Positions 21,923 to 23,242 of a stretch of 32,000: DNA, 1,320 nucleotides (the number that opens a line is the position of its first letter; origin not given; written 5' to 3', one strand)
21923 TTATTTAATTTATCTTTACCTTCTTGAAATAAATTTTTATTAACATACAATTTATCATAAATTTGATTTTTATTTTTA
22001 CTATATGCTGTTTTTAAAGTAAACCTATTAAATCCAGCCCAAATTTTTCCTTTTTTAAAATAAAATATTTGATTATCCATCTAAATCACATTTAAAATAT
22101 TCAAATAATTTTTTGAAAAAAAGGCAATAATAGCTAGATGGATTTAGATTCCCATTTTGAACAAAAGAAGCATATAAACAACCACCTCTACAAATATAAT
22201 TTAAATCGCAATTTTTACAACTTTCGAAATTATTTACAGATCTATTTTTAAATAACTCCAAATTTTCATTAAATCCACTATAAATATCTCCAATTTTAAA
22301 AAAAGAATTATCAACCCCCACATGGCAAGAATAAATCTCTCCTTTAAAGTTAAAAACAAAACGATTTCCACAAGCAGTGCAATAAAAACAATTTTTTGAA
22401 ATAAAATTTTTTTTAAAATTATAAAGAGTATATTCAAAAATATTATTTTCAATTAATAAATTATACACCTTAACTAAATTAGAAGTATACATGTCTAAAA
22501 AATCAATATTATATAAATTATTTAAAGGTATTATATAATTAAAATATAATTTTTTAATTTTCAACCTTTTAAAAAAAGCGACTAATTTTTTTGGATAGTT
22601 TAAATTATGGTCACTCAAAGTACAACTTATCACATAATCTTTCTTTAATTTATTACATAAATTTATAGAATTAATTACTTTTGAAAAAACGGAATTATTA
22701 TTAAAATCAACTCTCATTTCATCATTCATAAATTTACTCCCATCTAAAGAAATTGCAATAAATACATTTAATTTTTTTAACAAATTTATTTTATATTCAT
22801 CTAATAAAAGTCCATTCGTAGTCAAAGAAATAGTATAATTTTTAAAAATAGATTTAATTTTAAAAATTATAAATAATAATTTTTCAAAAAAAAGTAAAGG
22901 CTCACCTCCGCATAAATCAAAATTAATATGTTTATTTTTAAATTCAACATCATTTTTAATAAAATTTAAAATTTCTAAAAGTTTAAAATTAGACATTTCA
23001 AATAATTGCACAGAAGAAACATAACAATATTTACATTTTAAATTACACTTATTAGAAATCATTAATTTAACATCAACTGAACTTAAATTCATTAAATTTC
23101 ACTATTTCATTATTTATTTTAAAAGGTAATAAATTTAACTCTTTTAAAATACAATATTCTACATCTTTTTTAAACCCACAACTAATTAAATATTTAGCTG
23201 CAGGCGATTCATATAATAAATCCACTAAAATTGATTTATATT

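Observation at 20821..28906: Archaeal RiPP-like cluster: four radical SAM/SPASM enzymes, two hidden precursor ORFs, a ComB-like phosphatase, a Zn-ribbon methyltransferase and a PEP-swivel domain protein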

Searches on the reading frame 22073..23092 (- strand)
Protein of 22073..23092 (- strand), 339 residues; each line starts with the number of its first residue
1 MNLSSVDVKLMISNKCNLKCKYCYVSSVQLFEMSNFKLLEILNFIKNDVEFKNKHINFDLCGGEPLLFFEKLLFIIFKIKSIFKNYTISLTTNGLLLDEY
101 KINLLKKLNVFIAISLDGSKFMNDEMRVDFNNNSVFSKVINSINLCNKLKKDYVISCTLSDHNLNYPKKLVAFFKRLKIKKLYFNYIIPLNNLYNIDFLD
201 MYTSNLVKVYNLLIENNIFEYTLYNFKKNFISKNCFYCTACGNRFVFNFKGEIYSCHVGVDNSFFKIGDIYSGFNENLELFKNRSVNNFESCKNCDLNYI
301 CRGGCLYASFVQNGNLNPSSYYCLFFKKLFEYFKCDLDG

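Call 3: search_protein_families(library=pfam, proteins=[window:22073-23092:-], max_evalue=0.01)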
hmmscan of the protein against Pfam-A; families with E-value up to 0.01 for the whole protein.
window:22073-23092:- (339 aa): 2 families
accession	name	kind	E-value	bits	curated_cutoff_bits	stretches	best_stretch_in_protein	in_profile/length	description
PF04055.27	Radical_SAM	-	7.6e-15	55.9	29.5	1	12-155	3-147/166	Radical SAM superfamily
PF13353.11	Fer4_12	-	1.5e-09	38.7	22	1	14-122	13-123/137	4Fe-4S single cluster domain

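Call 4: search_protein_families(library=ncbifam, proteins=[window:22073-23092:-], max_evalue=0.01)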
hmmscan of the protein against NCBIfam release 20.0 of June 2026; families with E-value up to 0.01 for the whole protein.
window:22073-23092:- (339 aa): 65 families (the best 25 are shown)
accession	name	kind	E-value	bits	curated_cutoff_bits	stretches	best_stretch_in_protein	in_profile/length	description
NF047865.1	rSAM_PapB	equivalog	8.3e-40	137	340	1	8-317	5-328/330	PapB family radical SAM/SPASM ranthipeptide maturase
TIGR03942.1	sulfatase_rSAM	equivalog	1.3e-36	126.4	349.45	1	12-334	7-354/363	anaerobic sulfatase maturase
NF041707.1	rSAM_YhhB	equivalog_domain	1.6e-30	106.2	445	2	10-184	6-192/369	cyclophane-forming radical SAM/SPASM peptide maturase YhhB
TIGR04136.1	rSAM_FibroRumin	equivalog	8.6e-30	104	400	1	10-337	95-453/458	FibroRumin system radical SAM peptide maturase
NF040492.1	not_ScfB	exception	2.6e-27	95.8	855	1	8-332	97-443/450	ScfB-related radical SAM/SPASM orphan maturase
TIGR03974.1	rSAM_six_Cys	equivalog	2.9e-27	95.6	425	1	10-330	101-442/451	thioether cross-link-forming SCIFF peptide maturase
TIGR04064.1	rSAM_nif11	equivalog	8.6e-27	93.9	518.7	2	230-332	326-428/459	nif11-like peptide radical SAM maturase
NF041298.1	rSAM_mat_DynA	equivalog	1.4e-26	93.3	450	1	15-337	10-353/356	dynobactin maturation radical SAM/SPASM protein DynA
TIGR04163.1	rSAM_cobopep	equivalog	1.4e-23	83.3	375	2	8-187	66-248/428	peptide-modifying radical SAM enzyme CbpB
NF010321.0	PRK13758.1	equivalog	7.5e-23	81.3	441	1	12-332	11-357/370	anaerobic sulfatase-maturase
NF010308.0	PRK13745.1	equivalog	1.3e-20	73.7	484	2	13-188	21-204/412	anaerobic sulfatase-maturation protein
NF038107.1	rSAM_NF038107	equivalog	2.2e-20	72.9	600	1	4-317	83-412/444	Cys-every-fifth radical SAM/SPASM peptide maturase CefB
TIGR03978.1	rSAM_paired_1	equivalog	3.6e-19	68.9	370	1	11-332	88-446/466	His-Xaa-Ser system radical SAM maturase HxsB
TIGR04084.1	rSAM_AF0577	subfamily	5.4e-19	68.3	225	1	11-309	2-289/347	TIGR04084 family radical SAM/SPASM domain-containing protein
TIGR04269.1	SAM_SPASM_FxsB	subfamily_domain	5.5e-19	68.4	370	1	10-182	6-191/363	FxsB family cyclophane-forming radical SAM/SPASM peptide maturase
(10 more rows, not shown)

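Call 55: search_protein_families(library=padloc, proteins=[window:22073-23092:-], max_evalue=0.001)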
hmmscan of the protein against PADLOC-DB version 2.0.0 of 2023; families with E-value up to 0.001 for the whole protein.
window:22073-23092:- (339 aa): 2 families
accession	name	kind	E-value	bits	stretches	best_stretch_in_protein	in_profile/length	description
PDLC02903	pVip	-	1.4e-15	55.5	1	9-182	3-166/257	Viperins not associated with kinases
PDLC02904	pVip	-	5.1e-12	43.9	1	11-192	8-180/262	Viperins associated with kinases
